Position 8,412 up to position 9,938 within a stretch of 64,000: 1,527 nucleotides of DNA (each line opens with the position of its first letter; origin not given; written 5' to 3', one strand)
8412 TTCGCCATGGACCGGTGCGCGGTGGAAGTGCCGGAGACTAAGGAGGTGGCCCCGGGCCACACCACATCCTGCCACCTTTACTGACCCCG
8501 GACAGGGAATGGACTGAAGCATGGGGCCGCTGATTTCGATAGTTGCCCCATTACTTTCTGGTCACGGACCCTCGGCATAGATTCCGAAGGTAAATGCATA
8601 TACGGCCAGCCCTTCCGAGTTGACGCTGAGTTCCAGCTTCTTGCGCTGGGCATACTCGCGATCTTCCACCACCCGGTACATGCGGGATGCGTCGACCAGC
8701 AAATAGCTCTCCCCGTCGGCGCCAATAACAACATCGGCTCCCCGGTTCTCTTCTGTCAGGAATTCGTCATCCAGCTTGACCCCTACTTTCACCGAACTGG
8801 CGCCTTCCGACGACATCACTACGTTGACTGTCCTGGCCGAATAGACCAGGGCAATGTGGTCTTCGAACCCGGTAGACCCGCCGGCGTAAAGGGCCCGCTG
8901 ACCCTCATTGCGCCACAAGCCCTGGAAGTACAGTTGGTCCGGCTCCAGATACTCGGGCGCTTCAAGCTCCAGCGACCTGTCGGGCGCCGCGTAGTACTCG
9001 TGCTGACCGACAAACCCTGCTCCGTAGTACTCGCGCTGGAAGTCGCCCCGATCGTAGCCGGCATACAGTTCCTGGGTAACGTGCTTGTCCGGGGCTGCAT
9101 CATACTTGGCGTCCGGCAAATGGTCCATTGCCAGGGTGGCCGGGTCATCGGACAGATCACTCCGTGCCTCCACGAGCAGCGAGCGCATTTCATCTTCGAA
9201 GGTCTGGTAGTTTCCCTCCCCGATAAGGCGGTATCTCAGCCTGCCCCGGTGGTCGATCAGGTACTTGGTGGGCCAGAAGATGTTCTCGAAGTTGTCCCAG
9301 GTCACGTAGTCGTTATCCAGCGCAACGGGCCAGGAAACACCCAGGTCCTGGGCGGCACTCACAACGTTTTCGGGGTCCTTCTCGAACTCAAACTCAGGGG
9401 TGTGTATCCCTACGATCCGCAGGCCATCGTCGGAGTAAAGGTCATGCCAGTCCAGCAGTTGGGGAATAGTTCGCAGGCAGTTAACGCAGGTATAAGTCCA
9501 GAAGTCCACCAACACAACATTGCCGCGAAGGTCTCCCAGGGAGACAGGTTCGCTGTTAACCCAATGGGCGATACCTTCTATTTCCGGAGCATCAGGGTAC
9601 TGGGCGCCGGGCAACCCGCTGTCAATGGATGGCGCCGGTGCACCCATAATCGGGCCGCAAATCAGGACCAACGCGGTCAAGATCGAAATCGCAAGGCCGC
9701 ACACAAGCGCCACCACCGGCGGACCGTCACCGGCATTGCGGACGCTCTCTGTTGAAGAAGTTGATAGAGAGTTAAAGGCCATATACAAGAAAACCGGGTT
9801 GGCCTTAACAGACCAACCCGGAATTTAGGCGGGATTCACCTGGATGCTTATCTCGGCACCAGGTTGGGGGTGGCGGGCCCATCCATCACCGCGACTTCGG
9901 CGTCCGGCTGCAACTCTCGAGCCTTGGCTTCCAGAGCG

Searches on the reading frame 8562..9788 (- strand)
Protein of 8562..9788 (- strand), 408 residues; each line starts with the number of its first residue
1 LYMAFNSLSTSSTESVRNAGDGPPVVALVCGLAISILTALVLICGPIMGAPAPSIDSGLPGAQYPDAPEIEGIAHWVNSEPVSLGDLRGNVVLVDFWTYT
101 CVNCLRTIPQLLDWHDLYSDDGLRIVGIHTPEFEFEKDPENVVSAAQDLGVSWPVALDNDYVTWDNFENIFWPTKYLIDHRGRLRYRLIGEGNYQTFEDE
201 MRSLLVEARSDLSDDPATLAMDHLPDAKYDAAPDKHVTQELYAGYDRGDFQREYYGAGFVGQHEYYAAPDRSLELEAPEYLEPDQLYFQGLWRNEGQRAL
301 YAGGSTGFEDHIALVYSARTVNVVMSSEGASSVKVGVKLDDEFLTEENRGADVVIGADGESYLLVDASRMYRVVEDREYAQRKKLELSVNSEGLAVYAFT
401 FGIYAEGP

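Call 58: search_protein_families(library=pfam, proteins=[window:8562-9788:-], max_evalue=0.00001)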
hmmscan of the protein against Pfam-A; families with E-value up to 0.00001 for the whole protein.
window:8562-9788:- (408 aa): 4 families
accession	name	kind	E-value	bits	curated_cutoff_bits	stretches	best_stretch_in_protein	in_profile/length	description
PF17991.7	Thioredoxin_10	-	2.2e-17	64.3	27.1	1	259-402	14-142/142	Thioredoxin like C-terminal domain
PF00578.27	AhpC-TSA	-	2.9e-09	37.4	26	1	78-186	14-123/124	AhpC/TSA family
PF08534.16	Redoxin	-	7.2e-08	32.8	26.6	1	77-191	16-135/148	Redoxin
PF13905.12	Thioredoxin_8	-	2.2e-06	28.3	27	1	89-183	1-93/94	Thioredoxin-like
